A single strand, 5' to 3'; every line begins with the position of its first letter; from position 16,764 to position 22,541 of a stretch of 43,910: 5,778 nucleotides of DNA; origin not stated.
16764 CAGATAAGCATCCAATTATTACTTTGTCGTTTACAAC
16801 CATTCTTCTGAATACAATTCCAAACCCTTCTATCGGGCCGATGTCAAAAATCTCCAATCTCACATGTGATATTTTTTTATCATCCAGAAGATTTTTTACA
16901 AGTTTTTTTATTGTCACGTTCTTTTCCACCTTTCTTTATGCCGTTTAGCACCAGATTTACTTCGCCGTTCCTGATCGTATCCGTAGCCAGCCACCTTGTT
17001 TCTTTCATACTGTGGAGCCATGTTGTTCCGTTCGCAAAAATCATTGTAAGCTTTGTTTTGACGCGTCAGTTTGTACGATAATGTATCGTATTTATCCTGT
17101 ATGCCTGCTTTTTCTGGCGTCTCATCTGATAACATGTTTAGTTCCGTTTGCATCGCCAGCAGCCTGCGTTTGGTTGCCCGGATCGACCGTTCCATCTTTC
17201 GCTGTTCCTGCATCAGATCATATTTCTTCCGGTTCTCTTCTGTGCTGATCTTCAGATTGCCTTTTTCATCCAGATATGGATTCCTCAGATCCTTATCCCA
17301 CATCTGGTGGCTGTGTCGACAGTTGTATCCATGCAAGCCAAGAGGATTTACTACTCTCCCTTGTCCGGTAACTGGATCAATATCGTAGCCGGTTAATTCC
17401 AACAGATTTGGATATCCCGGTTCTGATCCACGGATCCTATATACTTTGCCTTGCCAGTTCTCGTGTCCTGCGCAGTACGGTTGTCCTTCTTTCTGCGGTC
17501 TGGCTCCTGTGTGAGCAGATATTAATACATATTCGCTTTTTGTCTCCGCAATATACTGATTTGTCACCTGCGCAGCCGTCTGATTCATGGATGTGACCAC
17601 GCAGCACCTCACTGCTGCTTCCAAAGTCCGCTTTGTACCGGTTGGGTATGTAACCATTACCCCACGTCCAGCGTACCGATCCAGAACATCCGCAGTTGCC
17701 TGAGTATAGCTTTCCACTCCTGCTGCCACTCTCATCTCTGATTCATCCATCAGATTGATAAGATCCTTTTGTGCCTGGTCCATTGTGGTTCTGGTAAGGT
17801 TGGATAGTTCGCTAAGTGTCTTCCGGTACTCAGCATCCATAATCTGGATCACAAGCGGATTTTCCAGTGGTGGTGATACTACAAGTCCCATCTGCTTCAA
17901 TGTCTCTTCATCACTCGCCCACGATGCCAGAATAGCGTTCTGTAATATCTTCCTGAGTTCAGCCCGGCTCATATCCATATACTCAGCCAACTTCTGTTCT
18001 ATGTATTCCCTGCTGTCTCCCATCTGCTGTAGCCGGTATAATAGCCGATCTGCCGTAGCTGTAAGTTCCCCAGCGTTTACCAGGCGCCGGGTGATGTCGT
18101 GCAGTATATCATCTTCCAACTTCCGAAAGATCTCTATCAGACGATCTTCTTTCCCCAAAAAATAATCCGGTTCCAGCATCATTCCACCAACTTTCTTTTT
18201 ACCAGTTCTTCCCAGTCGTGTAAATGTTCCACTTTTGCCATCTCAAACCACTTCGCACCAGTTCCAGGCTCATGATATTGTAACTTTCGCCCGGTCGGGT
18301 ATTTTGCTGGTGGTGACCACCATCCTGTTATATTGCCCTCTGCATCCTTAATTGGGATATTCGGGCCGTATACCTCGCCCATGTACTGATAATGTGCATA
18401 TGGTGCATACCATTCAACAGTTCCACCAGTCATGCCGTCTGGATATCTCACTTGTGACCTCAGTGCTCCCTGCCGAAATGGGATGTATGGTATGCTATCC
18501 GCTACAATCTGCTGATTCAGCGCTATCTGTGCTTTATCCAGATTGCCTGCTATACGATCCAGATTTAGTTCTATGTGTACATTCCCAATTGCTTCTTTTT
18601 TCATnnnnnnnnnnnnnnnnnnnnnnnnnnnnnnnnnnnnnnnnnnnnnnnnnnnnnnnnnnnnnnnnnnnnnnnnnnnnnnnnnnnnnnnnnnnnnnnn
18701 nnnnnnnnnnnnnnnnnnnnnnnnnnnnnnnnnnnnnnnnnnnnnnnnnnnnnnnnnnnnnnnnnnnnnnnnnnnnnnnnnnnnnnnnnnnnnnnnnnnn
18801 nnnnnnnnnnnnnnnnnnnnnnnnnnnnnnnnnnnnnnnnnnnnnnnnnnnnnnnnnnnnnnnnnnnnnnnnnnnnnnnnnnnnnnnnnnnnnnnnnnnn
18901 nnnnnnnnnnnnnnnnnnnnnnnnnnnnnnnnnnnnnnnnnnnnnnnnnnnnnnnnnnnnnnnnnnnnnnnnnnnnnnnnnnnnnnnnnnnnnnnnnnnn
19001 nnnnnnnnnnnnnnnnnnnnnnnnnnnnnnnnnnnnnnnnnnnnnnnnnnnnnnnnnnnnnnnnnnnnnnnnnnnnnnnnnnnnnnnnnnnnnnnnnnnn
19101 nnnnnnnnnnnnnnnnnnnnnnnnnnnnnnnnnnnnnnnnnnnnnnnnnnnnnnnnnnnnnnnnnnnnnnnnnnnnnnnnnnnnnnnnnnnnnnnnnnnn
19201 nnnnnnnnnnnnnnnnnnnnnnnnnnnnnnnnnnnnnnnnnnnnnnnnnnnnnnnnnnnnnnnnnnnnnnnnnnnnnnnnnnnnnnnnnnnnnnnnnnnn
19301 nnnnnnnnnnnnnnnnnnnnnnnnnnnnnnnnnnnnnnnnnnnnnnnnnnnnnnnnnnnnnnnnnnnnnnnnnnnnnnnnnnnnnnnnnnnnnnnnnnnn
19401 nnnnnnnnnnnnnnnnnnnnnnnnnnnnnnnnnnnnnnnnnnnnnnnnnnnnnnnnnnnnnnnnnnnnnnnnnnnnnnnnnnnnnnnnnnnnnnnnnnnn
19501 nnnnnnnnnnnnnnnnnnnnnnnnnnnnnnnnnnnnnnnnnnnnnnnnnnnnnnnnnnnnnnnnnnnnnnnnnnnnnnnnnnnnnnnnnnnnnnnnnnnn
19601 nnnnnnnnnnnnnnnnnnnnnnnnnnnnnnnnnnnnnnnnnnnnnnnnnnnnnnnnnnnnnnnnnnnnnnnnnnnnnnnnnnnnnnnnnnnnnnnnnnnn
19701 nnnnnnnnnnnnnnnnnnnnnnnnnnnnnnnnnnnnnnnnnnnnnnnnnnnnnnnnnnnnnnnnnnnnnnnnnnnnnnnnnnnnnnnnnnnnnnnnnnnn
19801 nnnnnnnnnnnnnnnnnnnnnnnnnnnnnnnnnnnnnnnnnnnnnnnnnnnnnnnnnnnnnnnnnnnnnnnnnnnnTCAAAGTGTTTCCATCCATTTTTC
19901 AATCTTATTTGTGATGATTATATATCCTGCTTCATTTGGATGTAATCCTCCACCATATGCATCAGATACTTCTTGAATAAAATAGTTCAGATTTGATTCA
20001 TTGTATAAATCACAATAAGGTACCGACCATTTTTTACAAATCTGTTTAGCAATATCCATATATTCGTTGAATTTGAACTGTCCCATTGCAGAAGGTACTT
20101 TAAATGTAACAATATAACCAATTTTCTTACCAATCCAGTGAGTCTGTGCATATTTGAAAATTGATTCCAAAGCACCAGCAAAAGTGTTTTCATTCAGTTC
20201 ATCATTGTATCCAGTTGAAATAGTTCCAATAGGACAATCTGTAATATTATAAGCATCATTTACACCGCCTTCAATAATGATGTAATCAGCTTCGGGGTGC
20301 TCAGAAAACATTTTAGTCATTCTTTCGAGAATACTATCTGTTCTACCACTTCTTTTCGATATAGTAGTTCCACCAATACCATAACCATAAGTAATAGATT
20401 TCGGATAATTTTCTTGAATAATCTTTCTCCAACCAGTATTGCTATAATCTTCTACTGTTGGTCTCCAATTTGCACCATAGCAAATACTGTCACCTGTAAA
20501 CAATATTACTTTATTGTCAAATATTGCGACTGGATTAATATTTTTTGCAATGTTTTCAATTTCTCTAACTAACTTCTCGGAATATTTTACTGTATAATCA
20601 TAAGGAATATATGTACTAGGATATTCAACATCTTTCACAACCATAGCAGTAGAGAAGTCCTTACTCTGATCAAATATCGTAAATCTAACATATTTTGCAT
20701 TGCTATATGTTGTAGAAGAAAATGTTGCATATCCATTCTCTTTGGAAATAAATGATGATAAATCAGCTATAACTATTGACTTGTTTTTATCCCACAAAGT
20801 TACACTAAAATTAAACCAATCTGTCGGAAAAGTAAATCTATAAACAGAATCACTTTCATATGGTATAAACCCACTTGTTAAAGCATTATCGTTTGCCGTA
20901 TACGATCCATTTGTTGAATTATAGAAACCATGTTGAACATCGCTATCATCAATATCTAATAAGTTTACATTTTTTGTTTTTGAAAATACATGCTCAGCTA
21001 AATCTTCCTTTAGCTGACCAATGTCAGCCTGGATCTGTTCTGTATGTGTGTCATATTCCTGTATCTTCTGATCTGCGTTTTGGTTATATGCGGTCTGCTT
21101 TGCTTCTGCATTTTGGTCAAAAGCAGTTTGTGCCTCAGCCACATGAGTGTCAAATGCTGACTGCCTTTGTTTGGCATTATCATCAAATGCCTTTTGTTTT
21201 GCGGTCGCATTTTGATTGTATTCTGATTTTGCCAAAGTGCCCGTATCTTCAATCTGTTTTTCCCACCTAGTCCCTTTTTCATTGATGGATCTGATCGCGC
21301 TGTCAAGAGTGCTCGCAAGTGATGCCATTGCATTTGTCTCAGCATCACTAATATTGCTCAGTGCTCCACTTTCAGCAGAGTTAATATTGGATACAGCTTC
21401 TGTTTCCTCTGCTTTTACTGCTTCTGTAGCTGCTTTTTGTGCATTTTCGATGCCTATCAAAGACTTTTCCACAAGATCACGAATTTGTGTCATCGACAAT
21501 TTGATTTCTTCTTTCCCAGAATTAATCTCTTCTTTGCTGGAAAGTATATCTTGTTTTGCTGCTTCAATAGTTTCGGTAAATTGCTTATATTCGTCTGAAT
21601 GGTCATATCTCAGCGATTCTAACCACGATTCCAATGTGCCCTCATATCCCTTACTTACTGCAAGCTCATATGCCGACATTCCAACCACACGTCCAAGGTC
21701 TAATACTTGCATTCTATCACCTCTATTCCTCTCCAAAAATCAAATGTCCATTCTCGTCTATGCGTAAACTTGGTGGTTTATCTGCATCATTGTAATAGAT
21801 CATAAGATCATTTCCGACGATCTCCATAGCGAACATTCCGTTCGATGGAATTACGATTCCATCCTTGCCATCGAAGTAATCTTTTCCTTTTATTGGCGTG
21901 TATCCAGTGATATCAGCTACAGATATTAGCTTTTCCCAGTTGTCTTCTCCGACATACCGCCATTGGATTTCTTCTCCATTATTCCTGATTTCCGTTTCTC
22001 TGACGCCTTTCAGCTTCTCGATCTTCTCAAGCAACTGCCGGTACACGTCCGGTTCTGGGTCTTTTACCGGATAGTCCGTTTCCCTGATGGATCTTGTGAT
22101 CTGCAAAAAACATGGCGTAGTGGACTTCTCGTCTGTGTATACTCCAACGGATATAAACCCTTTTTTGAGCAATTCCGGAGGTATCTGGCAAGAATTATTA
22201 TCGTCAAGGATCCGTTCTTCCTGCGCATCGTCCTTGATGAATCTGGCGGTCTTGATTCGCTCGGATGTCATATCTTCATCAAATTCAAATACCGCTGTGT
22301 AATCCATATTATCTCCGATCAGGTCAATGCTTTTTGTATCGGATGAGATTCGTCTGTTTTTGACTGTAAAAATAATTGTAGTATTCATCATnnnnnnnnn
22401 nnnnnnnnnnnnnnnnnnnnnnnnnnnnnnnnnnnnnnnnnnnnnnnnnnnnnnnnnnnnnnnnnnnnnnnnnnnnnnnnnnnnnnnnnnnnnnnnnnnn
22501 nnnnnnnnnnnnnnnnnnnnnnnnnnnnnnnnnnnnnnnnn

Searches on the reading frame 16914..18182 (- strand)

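Call 6: search_protein_families(library=pfam, proteins=[window:16914-18182:-], max_evalue=0.01)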
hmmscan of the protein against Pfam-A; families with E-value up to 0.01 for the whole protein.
window:16914-18182:- (422 aa): 2 families
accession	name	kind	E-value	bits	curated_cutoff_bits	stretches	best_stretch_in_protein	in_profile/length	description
PF06152.16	Phage_min_cap2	-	3.6e-72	243.8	26.3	1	3-384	1-366/366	Phage minor capsid protein 2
PF09728.14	Taxilin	-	0.0045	16.7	30.3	1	319-386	26-93/302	Myosin-like coiled-coil protein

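Call 16: search_protein_families(library=phrogs, proteins=[window:16914-18182:-], max_evalue=0.001)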
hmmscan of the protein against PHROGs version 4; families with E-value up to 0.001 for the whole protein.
window:16914-18182:- (422 aa): 2 families
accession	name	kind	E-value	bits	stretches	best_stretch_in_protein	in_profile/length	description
phrog_581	-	head and packaging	4.1e-72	245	1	1-413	18-399/564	minor head protein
phrog_12049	-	head and packaging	6.4e-07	29.4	1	151-346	149-331/745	head morphogenesis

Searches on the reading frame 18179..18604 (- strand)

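Call 6: search_protein_families(library=pfam, proteins=[window:18179-18604:-], max_evalue=0.01)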
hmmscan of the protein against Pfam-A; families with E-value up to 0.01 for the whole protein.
window:18179-18604:- (141 aa): 1 family
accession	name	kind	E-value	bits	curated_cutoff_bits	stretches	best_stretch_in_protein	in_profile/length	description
PF11114.13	Minor_capsid_2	-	4.3e-19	69.1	27.7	1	20-136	17-110/113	Minor capsid protein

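Call 16: search_protein_families(library=phrogs, proteins=[window:18179-18604:-], max_evalue=0.001)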
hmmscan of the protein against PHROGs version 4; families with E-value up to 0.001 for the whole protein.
window:18179-18604:- (141 aa): 1 family
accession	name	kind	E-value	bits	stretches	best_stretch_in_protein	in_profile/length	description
phrog_556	-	head and packaging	1.2e-28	101.7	1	8-137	46-155/295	minor head protein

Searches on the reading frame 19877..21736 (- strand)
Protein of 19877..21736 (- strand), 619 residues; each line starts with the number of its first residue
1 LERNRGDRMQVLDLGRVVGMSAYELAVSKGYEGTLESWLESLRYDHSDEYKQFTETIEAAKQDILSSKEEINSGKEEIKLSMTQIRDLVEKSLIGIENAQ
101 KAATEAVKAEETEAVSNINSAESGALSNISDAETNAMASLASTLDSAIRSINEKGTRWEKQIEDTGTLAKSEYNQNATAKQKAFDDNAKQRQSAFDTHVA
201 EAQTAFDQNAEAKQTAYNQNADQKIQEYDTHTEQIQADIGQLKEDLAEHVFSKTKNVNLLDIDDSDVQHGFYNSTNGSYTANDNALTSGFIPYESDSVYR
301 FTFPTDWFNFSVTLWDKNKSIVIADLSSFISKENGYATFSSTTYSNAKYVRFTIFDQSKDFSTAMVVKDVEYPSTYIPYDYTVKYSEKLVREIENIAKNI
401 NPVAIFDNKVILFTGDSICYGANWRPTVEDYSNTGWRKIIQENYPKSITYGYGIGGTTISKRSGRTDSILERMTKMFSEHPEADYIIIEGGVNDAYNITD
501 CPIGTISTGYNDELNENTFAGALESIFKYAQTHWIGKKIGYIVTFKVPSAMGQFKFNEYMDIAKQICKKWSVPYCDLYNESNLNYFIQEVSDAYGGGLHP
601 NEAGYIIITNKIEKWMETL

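Call 6: search_protein_families(library=pfam, proteins=[window:19877-21736:-], max_evalue=0.01)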
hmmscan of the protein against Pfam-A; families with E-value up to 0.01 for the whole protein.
window:19877-21736:- (619 aa): 2 families
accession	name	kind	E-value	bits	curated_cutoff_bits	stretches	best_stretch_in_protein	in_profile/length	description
PF13472.12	Lipase_GDSL_2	-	1.9e-17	64.7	32.9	1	413-605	1-176/178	GDSL-like Lipase/Acylhydrolase family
PF00657.28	Lipase_GDSL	-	1.9e-10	41.7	23.6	1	411-612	1-208/208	GDSL-like Lipase/Acylhydrolase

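Call 16: search_protein_families(library=phrogs, proteins=[window:19877-21736:-], max_evalue=0.001)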
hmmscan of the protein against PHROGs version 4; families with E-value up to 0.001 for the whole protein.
window:19877-21736:- (619 aa): 4 families
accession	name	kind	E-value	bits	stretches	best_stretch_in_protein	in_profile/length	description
phrog_11541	-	unknown function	2.1e-37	129.9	1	188-618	412-825/832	-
phrog_5240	-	tail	3.8e-36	125.9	1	58-619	131-668/670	tail fiber protein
phrog_13015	-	head and packaging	5.8e-07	29.1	1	555-618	273-343/618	virion structural protein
phrog_14726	-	tail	0.00019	21.3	1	17-54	122-159/537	tail fiber protein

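Call 25: search_protein_families(library=ncbifam, proteins=[window:19877-21736:-], max_evalue=0.001)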
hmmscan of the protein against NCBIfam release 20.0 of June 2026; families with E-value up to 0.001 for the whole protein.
window:19877-21736:- (619 aa): 0 families

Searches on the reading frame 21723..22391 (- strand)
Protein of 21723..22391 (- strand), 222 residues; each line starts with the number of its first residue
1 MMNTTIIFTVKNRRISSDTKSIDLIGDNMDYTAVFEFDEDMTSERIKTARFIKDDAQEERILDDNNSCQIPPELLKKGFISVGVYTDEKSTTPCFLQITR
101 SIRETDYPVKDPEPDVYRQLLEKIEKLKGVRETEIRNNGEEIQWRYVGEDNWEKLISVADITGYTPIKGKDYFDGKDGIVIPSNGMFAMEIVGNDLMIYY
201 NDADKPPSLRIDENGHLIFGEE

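Call 6: search_protein_families(library=pfam, proteins=[window:21723-22391:-], max_evalue=0.01)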
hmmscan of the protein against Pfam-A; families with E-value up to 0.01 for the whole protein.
window:21723-22391:- (222 aa): 0 families

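Call 16: search_protein_families(library=phrogs, proteins=[window:21723-22391:-], max_evalue=0.001)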
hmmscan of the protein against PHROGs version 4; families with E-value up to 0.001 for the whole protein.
window:21723-22391:- (222 aa): 3 families
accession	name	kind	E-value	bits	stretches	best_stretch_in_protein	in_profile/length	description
phrog_19695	-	unknown function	7.6e-12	46.8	1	5-201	3-164/164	-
phrog_25979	-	unknown function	3.8e-08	33.5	1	8-180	4-179/521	-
phrog_19976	-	tail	0.00013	22.5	1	132-182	66-116/256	tail assembly protein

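Call 25: search_protein_families(library=ncbifam, proteins=[window:21723-22391:-], max_evalue=0.001)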
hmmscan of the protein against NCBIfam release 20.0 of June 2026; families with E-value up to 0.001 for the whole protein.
window:21723-22391:- (222 aa): 0 families
